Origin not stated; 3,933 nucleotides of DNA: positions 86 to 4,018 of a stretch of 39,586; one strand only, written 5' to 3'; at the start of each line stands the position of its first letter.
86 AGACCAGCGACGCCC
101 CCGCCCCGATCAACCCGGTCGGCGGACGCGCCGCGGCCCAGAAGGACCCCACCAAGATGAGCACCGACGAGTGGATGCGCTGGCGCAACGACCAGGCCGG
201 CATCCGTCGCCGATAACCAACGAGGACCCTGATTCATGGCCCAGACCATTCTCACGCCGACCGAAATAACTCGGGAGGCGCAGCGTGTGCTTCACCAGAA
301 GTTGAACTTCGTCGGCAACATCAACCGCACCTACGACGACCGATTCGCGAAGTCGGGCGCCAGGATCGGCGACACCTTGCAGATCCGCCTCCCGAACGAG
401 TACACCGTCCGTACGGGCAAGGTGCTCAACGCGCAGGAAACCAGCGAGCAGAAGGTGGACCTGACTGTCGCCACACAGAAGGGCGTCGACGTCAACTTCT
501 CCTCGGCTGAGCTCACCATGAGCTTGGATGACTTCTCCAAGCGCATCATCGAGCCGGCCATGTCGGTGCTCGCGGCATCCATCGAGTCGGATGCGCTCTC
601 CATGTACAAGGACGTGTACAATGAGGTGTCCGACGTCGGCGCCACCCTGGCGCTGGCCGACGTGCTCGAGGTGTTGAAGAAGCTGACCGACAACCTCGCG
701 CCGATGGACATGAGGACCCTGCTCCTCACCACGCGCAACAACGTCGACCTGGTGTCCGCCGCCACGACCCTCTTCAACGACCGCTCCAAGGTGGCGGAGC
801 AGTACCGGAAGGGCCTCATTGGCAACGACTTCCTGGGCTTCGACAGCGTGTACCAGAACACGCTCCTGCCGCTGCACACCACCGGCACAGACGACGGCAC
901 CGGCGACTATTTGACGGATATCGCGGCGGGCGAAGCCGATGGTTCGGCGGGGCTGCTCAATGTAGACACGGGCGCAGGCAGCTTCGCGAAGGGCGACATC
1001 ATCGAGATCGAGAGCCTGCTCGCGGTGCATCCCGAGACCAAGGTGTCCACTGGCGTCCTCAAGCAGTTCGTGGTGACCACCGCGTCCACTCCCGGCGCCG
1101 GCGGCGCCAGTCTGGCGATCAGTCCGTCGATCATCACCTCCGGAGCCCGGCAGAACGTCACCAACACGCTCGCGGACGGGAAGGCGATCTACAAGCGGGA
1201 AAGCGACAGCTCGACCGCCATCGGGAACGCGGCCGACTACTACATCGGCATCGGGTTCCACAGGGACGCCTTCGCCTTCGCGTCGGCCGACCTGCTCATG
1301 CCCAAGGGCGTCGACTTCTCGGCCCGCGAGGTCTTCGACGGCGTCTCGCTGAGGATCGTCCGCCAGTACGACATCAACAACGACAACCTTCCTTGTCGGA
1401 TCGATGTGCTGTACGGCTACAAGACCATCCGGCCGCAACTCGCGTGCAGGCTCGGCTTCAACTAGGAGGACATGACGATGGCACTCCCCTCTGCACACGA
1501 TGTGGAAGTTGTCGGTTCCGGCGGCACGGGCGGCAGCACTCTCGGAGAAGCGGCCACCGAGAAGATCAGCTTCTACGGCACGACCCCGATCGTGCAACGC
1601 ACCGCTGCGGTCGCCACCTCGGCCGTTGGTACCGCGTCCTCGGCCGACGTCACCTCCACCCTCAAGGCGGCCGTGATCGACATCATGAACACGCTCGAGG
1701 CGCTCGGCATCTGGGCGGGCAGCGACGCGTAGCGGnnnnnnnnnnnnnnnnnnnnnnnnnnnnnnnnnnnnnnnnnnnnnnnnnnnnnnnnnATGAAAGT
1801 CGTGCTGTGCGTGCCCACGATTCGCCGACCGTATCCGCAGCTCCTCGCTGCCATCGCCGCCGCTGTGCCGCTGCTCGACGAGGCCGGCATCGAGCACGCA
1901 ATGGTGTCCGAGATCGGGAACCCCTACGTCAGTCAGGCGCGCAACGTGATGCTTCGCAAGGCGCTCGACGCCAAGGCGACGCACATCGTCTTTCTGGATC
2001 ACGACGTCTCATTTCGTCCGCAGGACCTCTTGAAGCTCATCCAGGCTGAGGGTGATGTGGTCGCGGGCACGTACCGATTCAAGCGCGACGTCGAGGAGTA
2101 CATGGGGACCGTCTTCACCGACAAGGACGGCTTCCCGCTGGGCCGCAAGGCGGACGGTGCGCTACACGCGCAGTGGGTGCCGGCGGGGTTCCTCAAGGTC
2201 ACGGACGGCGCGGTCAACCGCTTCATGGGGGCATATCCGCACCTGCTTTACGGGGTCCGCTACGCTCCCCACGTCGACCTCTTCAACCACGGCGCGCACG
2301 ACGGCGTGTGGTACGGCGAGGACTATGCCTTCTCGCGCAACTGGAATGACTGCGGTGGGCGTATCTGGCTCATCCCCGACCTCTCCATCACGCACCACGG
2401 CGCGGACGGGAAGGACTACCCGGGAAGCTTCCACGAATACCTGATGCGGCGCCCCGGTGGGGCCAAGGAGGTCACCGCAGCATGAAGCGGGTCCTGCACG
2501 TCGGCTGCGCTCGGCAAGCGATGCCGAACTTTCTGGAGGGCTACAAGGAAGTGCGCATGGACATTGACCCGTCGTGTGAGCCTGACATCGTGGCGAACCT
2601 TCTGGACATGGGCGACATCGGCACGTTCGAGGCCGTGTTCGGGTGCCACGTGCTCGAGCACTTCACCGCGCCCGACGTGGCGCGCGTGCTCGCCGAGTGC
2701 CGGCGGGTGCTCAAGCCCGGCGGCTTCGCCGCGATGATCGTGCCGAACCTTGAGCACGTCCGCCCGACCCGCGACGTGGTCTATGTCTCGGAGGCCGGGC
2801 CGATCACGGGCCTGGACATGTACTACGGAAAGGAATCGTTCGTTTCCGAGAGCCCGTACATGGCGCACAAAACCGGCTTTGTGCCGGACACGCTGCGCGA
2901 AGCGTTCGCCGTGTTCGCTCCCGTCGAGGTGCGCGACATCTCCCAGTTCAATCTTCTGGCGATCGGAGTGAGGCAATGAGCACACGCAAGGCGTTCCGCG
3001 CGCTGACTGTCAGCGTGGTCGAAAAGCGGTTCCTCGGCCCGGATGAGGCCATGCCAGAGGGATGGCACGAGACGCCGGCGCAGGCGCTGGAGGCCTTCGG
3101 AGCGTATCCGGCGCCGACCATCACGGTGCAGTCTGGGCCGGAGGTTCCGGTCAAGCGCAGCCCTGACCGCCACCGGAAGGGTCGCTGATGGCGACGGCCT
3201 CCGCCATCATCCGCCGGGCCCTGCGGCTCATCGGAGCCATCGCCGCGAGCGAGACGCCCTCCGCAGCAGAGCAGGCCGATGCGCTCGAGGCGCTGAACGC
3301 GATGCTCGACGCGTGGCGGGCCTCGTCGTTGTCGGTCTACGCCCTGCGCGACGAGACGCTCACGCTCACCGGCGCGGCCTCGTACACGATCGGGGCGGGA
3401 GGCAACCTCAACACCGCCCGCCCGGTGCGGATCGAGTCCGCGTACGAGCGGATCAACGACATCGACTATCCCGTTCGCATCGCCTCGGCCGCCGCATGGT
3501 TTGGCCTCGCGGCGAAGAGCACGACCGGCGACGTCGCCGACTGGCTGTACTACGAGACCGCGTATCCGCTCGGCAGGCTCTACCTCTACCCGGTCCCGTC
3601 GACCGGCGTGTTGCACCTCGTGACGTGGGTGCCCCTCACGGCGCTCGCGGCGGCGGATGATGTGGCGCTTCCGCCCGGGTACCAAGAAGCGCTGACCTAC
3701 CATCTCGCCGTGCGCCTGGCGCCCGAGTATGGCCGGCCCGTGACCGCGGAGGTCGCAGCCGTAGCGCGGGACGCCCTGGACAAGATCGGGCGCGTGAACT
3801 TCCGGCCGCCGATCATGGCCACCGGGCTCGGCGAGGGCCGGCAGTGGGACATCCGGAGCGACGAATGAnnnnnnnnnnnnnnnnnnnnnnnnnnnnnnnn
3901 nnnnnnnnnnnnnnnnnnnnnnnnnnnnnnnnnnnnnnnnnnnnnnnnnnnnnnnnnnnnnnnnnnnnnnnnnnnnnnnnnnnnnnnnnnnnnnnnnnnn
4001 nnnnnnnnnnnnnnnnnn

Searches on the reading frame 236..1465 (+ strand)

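Call 81: search_protein_families(library=pfam, max_evalue=0.001, proteins=[window:236-1465:+])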
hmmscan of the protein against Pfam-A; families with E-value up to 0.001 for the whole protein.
window:236-1465:+ (409 aa): 1 family
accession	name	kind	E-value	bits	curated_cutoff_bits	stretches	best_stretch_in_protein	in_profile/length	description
PF11651.14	P22_CoatProtein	-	5.1e-27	95.1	24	1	1-406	1-421/423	P22 coat protein - gene protein 5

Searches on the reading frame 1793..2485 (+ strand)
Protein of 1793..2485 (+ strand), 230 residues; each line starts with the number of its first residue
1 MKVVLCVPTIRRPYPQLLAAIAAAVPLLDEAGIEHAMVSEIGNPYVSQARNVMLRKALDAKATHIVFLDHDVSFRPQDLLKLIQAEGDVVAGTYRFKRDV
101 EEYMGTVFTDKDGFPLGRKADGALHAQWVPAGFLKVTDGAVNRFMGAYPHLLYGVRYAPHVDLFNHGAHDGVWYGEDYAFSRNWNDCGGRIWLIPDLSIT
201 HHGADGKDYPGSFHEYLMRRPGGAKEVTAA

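Call 81: search_protein_families(library=pfam, max_evalue=0.001, proteins=[window:1793-2485:+])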
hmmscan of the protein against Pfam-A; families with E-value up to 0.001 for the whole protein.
window:1793-2485:+ (230 aa): 1 family
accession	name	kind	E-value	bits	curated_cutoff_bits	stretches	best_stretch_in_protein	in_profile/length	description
PF03452.20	Anp1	-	0.00024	21.1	28.8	1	46-93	121-169/263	Anp1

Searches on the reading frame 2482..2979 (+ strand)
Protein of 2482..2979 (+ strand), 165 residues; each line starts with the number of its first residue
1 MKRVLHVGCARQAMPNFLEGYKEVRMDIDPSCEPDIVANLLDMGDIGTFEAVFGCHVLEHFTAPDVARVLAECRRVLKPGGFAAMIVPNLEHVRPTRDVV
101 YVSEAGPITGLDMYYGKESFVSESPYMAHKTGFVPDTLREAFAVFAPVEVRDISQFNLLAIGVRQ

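Call 81: search_protein_families(library=pfam, max_evalue=0.001, proteins=[window:2482-2979:+])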
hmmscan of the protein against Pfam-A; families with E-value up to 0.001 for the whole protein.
window:2482-2979:+ (165 aa): 3 families
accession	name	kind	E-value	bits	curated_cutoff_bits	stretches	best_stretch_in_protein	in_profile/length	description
PF08241.18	Methyltransf_11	-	5.5e-09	37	21.2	1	43-84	56-94/95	Methyltransferase domain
PF13649.12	Methyltransf_25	-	9e-07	29.9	27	1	46-81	62-97/97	Methyltransferase domain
PF08242.18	Methyltransf_12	-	4.4e-06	27.8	30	1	44-82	61-97/98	Methyltransferase domain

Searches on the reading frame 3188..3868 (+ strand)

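Call 81: search_protein_families(library=pfam, max_evalue=0.001, proteins=[window:3188-3868:+])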
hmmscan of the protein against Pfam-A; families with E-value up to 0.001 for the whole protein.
window:3188-3868:+ (226 aa): 2 families
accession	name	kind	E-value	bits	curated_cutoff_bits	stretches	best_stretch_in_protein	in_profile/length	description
PF24175.2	SU10_adaptor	-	8.4e-11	43.1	27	1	3-198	2-179/194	SU10 adaptor protein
PF11650.14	P22_Tail-4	-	0.00031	21.3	21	0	154-200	67-113/159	P22 tail accessory factor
